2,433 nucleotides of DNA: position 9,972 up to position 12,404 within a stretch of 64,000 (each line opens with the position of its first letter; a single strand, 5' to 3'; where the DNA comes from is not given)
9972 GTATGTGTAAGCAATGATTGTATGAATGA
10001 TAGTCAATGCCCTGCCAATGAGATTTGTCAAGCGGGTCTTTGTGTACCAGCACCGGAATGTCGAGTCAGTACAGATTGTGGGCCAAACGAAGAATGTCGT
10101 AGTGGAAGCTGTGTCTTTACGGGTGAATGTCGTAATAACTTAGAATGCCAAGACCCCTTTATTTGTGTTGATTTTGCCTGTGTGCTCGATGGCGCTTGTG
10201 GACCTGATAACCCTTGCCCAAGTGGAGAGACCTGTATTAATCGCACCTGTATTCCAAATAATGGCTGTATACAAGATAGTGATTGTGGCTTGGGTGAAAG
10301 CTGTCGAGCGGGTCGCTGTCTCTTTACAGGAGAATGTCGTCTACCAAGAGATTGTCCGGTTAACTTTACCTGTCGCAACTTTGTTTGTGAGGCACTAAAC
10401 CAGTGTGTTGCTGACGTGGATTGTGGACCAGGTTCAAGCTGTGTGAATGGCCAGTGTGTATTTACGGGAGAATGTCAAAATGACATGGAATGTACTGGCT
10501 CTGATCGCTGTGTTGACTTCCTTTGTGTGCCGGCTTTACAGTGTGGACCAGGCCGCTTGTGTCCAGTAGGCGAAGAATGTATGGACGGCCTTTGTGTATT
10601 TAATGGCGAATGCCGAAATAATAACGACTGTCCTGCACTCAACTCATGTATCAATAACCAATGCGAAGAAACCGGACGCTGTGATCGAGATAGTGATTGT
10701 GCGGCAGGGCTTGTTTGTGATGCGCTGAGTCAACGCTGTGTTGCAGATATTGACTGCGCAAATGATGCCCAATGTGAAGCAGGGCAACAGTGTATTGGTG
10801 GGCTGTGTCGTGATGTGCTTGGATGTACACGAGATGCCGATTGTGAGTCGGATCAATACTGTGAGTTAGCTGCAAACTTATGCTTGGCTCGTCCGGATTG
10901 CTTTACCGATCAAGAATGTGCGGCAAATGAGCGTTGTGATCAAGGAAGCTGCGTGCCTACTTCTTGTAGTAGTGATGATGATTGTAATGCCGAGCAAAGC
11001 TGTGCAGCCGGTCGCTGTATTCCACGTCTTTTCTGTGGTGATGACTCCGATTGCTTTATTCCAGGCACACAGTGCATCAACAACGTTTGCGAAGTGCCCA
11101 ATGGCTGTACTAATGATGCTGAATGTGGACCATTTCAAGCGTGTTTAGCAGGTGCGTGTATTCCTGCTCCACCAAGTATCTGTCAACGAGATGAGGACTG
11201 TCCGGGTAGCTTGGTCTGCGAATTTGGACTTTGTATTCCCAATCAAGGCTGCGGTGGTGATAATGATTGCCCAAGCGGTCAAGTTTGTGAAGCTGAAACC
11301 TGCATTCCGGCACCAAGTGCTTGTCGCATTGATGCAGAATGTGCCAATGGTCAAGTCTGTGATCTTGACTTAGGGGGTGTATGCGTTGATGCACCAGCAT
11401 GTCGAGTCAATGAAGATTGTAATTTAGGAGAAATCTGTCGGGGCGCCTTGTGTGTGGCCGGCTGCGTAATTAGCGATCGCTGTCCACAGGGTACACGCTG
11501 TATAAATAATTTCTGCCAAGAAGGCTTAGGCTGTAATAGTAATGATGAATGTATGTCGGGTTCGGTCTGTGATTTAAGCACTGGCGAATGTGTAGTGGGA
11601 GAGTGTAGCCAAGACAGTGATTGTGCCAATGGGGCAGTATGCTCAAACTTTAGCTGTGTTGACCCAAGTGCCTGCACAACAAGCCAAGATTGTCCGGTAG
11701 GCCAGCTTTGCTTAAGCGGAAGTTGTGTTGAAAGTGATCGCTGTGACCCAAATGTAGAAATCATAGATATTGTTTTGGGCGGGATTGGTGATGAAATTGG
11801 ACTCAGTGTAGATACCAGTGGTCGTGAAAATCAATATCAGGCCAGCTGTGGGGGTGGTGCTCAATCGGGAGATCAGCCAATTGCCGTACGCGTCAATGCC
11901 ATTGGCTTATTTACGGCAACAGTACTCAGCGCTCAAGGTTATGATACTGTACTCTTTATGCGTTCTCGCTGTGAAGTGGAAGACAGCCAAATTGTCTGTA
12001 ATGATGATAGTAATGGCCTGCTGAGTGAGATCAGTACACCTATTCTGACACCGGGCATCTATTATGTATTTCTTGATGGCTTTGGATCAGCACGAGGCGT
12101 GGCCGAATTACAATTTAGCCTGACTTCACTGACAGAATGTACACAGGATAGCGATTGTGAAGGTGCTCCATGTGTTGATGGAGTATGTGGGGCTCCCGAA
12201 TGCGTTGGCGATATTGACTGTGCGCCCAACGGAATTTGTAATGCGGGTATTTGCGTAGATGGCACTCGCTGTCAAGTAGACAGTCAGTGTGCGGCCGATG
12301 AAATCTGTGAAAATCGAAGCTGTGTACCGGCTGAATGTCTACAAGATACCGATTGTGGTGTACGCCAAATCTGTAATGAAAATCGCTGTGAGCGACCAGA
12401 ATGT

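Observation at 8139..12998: Giant ~60-65 x 4-cysteine-module lipoprotein with an embedded PPC-like domain, plus a small paralog and shared architecture in neighbours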

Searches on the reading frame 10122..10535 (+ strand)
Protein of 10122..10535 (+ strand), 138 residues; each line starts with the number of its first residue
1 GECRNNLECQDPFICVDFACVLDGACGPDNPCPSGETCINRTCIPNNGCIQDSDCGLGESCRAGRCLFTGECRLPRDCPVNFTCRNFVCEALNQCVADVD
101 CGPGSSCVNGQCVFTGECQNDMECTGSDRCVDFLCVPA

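Call 57: predict_structure(alignment_id=A2)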
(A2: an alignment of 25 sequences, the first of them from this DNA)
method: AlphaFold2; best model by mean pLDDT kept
length: 138 residues; sequences in the alignment: 25
mean_pLDDT: 84.4   pTM: 0.36
mean pLDDT of the five models: 84.4, 83.1, 82.0, 81.9, 79.1
residues with pLDDT >= 90: 20; 70-90: 114; 50-70: 4; < 50: 0
segments of 3 or more residues with pLDDT < 50: none
pLDDT, mean of each block of 10 residues (from residue 1): 88 86 79 86 81 84 83 83 85 80 83 82 93 89
secondary structure, 60 per line:
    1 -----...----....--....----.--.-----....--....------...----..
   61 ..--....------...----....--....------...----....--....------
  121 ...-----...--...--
elements in order: E13-16 E19-22 E36-39 E42-45 E59-62 E65-68 E82-85 E88-91 E105-108 E111-114 E129-131 E134-136

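Call 62: fold_search(model_id=the predicted structure, library=pdb)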
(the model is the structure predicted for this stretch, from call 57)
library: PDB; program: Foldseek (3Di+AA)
matches with E <= 10: 78; with E <= 0.001: 0
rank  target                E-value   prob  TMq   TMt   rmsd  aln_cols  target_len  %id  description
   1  4rsu_E                5.1e-01  0.05  0.15  0.18   9.7       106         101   23  Crystal structure of the light and hvem complex (released 2015-02-04)
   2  3fju_B                8.1e-01  0.18  0.16  0.33  12.1        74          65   20  Ascaris suum carboxypeptidase inhibitor in complex with human carboxypeptidase A1 (released 2008-12-30)
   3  8yx1_R                8.1e-01  0.02  0.13  0.13  12.8       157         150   15  CD40 in complex with Bleselumab Fab (released 2024-05-08)
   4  5o57_MODEL_1_A        9.2e-01  0.15  0.16  0.23  11.5        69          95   17  Solution Structure of the N-terminal Region of Dkk4 (released 2018-06-13)
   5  1n1i_B                9.2e-01  0.06  0.17  0.22  11.8        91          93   22  The structure of MSP-1(19) from Plasmodium knowlesi (released 2003-02-25)
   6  5ihl_A                9.9e-01  0.04  0.18  0.17  12.0       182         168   15  STRUCTURE OF THE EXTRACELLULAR DOMAIN OF THE CD40 IN COMPLEX WITH 3H56-5 DAB (released 2016-06-01)
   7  6pe8_U                1.1e+00  0.03  0.17  0.15  13.1       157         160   16  Crystal structure of CD40/ABBV-323 FAB complex (released 2019-08-14)
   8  4j6g_D                1.1e+00  0.03  0.19  0.17  10.3       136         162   18  CRYSTAL STRUCTURE OF LIGHT AND DcR3 COMPLEX (released 2013-03-13)
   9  6pe8_T                1.1e+00  0.02  0.15  0.14  14.2       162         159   16  Crystal structure of CD40/ABBV-323 FAB complex (released 2019-08-14)
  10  9oz8_B                1.6e+00  0.01  0.12  0.03  21.2       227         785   14  Cryo-EM structure of chicken NEL dimer bound with one human NICOL. (released 2026-02-25)
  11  4rsu_L                1.8e+00  0.03  0.15  0.18  10.0       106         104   22  Crystal structure of the light and hvem complex (released 2015-02-04)
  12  3alq_U                1.8e+00  0.02  0.17  0.18  10.8       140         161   19  Crystal structure of TNF-TNFR2 complex (released 2010-11-17)
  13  9qaw_A                2.2e+00  0.02  0.18  0.02  11.9       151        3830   20  CryoEM structure of the human LRP2 receptor ectodomain in complex with LRPAP1 (released 2026-03-11)
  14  2xqn_T                2.5e+00  0.01  0.13  0.14  13.3       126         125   11  Complex of the 2nd and 3rd LIM domains of TES with the EVH1 DOMAIN of MENA and the N-Terminal domain of actin-like pro (released 2011-01-26)
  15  4kgq_C                2.5e+00  0.01  0.15  0.14  12.2       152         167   18  Crystal structure of a human light loop mutant in complex with dcr3 (released 2013-07-10)
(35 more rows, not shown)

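Call 65: search_solved_structures(query=A2, max_evalue=1)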
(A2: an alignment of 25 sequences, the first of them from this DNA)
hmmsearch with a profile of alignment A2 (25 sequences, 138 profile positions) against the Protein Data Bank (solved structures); distinct sequences matched with E-value up to 1: 8.
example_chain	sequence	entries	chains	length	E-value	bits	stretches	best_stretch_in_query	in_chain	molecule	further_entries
5l2l_A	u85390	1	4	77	0.0019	21.2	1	77-135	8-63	Nab2p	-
2lhn_A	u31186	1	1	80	0.0021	21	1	76-135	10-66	Nuclear polyadenylated RNA-binding protein NAB2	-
1oig_A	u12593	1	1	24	0.019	18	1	2-21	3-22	Dumpy, isoform Y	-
1ezg_A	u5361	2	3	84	0.021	17.8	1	55-134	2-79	THERMAL HYSTERESIS PROTEIN ISOFORM YL-1 | Thermal hysteresis protein isoform YL-1 (2-14)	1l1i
2jmv_A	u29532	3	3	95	0.026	17.5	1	46-113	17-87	Scytovirin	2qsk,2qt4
1emn_A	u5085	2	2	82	0.065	16.2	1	7-73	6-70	FIBRILLIN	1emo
9x64_A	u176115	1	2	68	0.15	15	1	47-91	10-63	Dickkopf-related protein 4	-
5o57_A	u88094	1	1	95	0.22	14.5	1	47-93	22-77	Dickkopf-related protein 4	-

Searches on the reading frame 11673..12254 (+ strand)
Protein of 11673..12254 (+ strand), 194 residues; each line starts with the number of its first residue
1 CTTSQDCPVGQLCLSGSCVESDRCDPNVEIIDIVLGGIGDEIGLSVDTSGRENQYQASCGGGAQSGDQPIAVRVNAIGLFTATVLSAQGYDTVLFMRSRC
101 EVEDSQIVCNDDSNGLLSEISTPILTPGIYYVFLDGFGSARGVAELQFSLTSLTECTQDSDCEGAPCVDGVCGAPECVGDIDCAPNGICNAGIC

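Call 31: search_protein_families(library=pfam, alignment_id=A1, max_evalue=0.01)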
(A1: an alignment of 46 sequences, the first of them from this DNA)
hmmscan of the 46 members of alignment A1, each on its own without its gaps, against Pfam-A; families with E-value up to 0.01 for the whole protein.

A. member 1, seq(194 aa): 1 family
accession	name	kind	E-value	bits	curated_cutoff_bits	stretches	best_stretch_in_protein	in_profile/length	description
PF23416.1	DUF7107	-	0.005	17.6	24.6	0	154-194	6-46/48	Domain of unknown function (DUF7107)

B. families by the number of members that match (of 46 scanned): 6 families
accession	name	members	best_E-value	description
PF04151.21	PPC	3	6.9e-06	Bacterial pre-peptidase C-terminal domain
PF23416.1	DUF7107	3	0.0025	Domain of unknown function (DUF7107)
PF04706.18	Dickkopf_N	2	7.3e-05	Dickkopf N-terminal cysteine-rich region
PF21164.2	Dumpy_DPY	1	0.0016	Dumpy, DPY module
PF23759.1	GBD_T9SS_assoc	1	0.0033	Galactose binding domain-like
PF22906.1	GULLO2-like_3rd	1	0.0039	L-gulonolactone oxidase 2-like, C-terminal domain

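Call 39: predict_structure(alignment_id=A1)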
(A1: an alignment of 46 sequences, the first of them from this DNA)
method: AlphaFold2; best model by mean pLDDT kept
length: 194 residues; sequences in the alignment: 46
mean_pLDDT: 89.9   pTM: 0.77
mean pLDDT of the five models: 89.9, 89.1, 89.1, 89.0, 88.6
residues with pLDDT >= 90: 123; 70-90: 67; 50-70: 4; < 50: 0
segments of 3 or more residues with pLDDT < 50: none
pLDDT, mean of each block of 10 residues (from residue 1): 85 84 81 93 97 96 95 94 96 96 95 92 93 96 97 85 76 77 88 74
secondary structure, 60 per line:
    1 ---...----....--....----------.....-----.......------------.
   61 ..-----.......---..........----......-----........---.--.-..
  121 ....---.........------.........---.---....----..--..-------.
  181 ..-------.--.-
elements in order: E11-14 E17-20 E31-35 E41-47 E68-74 E78-87 E92-97 E106-110 E119-124 E128-136 E143-151 H159-162

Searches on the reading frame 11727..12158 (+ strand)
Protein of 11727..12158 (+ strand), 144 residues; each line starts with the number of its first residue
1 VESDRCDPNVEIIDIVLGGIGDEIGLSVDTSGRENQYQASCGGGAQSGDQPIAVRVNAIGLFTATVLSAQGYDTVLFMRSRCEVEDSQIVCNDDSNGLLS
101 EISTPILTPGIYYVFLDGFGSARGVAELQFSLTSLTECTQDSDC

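Call 11: find_homologous_proteins(query=window:11727-12158:+, max_evalue=0.001)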
Query seq(144 aa) (144 aa): 1 proteins with E <= 0.001 among 15 candidates.
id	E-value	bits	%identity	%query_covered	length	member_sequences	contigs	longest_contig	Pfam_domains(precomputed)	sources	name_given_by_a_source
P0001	3.6e-46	175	62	90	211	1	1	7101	-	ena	-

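Call 18: find_encoding_contigs(protein=P0001, flank=8000, max_places=4)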
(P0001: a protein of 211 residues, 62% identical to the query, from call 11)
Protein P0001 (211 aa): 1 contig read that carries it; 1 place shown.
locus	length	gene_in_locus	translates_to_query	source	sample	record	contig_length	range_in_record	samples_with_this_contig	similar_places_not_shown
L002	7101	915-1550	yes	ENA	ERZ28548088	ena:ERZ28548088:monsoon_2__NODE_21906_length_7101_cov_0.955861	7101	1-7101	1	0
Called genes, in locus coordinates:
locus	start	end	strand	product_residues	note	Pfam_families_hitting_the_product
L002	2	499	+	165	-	?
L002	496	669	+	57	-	-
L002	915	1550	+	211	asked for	-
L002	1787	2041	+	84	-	-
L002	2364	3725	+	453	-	PF08245:Mur_ligase_M, PF02875:Mur_ligase_C (weak)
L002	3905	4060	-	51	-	-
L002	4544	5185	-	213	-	PF13539:Peptidase_M15_4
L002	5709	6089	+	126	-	-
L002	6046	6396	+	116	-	-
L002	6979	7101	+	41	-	?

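Call 66: search_solved_structures(query=A3, max_evalue=1, show_alignments=1)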
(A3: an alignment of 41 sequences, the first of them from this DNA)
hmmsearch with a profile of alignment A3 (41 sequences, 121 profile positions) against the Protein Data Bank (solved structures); distinct sequences matched with E-value up to 1: 1.
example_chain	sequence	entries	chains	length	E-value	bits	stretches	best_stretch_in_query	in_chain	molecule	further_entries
2luw_A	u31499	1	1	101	3.8e-06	30.1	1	32-114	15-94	Metalloprotease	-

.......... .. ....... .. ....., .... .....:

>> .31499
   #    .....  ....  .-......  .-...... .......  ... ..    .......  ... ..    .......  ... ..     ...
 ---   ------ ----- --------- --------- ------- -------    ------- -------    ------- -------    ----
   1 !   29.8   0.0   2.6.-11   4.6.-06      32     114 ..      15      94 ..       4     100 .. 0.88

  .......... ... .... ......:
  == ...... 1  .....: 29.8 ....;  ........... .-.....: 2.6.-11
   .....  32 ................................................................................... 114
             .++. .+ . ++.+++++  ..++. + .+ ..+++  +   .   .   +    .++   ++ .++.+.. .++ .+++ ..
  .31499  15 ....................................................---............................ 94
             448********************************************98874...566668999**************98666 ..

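Call 74: search_protein_representatives(alignment_id=A3)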
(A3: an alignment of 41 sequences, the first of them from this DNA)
Query: 41 sequences, 121 profile positions. Proteins with E-value up to 0.001 (for the whole library): 41542; up to 1e-10: 19172; up to 1e-30: 3782. The best 150 are listed.
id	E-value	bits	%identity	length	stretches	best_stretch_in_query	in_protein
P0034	0.0e+00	1068.0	-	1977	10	1-121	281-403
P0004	2.1e-254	844.4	-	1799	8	1-121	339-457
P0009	3.8e-250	830.7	-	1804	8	1-120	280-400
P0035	7.1e-240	797.5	-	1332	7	3-120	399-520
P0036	7.2e-239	794.3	-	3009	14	2-121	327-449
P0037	1.5e-233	777.1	-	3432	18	1-120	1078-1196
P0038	6.3e-216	720.2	-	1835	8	2-121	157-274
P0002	1.3e-213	712.7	-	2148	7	1-120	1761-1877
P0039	5.8e-204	681.6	-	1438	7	1-120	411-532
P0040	4.0e-203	678.9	-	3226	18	18-121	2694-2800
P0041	8.3e-197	658.5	-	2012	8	2-120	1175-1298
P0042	2.4e-194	650.6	-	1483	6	1-120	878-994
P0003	3.3e-191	640.4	-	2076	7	2-120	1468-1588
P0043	2.2e-187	628.1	-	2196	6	1-120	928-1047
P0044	4.9e-185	620.5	-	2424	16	14-120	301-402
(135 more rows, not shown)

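Call 75: search_protein_families(library=ncbifam, alignment_id=A3, max_evalue=0.01)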
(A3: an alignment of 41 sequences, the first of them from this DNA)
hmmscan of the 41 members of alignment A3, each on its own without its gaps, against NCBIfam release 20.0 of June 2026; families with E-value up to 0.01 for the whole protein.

A. member 1, seq(132 aa): 0 families

B. families by the number of members that match (of 41 scanned): 0 families
